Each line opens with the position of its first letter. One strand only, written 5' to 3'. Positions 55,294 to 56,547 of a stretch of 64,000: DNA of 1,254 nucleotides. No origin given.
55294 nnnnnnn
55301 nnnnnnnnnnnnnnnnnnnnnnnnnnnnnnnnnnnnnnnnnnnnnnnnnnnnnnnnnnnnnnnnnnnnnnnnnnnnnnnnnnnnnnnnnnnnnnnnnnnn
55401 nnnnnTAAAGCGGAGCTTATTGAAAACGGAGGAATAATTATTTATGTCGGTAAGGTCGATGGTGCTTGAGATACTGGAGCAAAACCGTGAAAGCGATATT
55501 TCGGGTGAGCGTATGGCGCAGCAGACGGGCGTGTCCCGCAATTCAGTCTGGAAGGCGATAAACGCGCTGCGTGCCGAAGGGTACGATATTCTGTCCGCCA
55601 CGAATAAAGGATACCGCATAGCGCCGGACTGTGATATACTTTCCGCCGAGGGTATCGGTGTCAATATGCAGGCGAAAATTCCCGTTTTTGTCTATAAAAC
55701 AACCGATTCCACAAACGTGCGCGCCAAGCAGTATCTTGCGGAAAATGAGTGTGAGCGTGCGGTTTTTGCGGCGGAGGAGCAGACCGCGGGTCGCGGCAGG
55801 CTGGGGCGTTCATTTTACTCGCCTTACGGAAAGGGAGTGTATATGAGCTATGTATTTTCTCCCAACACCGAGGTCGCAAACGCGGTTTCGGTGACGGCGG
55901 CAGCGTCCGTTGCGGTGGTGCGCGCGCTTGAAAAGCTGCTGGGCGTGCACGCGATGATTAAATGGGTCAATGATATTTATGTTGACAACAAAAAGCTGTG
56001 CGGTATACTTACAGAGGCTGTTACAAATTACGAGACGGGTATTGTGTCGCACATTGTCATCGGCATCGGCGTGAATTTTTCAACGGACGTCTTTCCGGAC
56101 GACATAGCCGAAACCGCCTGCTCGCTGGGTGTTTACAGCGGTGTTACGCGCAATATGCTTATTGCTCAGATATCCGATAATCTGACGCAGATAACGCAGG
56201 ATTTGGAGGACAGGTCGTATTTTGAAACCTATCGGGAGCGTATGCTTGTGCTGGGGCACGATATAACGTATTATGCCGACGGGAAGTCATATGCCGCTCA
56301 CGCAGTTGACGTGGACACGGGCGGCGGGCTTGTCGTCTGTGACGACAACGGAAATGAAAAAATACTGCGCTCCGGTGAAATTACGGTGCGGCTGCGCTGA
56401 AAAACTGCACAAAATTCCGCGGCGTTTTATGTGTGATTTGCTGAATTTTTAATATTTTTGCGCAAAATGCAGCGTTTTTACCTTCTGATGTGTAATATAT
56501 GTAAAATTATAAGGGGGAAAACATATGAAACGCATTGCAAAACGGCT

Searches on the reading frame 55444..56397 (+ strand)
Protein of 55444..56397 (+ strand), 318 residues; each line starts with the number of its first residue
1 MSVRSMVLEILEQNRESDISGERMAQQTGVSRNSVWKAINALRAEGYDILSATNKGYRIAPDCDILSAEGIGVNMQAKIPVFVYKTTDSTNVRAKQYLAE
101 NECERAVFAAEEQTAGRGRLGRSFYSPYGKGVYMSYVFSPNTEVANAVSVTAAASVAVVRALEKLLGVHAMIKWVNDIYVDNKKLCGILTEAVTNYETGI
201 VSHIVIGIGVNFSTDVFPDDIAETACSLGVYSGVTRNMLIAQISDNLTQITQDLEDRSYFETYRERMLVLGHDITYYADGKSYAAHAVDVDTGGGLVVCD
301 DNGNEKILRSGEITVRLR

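Call 34: search_protein_families(library=pfam, proteins=[window:55444-56397:+], max_evalue=0.01)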
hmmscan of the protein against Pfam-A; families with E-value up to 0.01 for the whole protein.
window:55444-56397:+ (318 aa): 5 families
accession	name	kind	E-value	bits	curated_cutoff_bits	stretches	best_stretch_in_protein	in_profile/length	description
PF03099.24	BPL_LplA_LipB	-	6.4e-20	71.9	21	1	85-211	3-133/133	Biotin/lipoate A/B protein ligase family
PF08279.18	HTH_11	-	1.8e-14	53.8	25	1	7-58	5-55/55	HTH domain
PF16917.10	BPL_LplA_LipB_2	-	0.00015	21.8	27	1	105-214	19-127/183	Biotin/lipoate A/B protein ligase family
PF21948.1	LplA-B_cat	-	0.00032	21.1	27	1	131-212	73-150/200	Lipoyl protein ligase A/B catalytic domain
PF13412.12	HTH_24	-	0.00091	19.2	21.9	1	7-47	8-46/48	Winged helix-turn-helix DNA-binding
